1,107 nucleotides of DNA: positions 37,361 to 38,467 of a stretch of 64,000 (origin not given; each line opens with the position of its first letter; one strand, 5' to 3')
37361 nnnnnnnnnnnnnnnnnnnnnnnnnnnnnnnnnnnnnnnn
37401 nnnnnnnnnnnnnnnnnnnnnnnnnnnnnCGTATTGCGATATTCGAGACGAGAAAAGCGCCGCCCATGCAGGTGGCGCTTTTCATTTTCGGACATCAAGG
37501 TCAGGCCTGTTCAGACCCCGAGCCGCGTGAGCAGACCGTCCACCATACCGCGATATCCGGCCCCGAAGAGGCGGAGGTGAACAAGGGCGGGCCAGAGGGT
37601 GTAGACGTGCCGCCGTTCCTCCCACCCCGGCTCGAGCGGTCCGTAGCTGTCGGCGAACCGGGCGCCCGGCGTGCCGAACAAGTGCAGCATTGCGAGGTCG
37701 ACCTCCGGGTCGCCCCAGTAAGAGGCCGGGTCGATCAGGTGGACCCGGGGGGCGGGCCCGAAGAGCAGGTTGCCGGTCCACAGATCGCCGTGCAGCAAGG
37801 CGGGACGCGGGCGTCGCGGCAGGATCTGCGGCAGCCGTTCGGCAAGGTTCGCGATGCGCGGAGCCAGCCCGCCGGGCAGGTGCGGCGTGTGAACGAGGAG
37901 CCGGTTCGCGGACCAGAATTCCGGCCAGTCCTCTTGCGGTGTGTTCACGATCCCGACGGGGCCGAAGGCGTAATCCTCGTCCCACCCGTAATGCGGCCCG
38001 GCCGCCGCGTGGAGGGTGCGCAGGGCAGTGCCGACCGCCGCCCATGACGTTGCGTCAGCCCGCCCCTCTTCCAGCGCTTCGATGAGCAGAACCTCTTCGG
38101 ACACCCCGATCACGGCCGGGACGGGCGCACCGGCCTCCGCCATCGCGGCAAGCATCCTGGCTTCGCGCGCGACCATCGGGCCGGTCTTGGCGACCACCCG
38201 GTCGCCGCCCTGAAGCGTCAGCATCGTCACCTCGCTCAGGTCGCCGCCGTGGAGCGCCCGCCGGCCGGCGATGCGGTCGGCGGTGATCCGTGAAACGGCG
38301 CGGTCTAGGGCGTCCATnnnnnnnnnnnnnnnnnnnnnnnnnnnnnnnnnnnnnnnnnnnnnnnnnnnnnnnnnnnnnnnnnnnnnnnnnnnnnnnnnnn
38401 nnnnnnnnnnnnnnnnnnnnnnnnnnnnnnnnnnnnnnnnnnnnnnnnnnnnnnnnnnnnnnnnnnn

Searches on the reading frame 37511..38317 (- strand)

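Call 67: search_protein_families(library=pfam, proteins=[window:37511-38317:-], max_evalue=0.001)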
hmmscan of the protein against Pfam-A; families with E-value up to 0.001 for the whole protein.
window:37511-38317:- (268 aa): 3 families
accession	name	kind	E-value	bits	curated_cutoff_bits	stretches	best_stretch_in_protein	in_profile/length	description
PF03881.20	Fructosamin_kin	-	4.5e-45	154.6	22.4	1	15-264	18-283/288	Fructosamine kinase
PF01636.29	APH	-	8.1e-15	55.7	23.2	1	49-236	37-237/239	Phosphotransferase enzyme family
PF01163.29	RIO1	-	2e-05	24.7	22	0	49-85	55-91/187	RIO domain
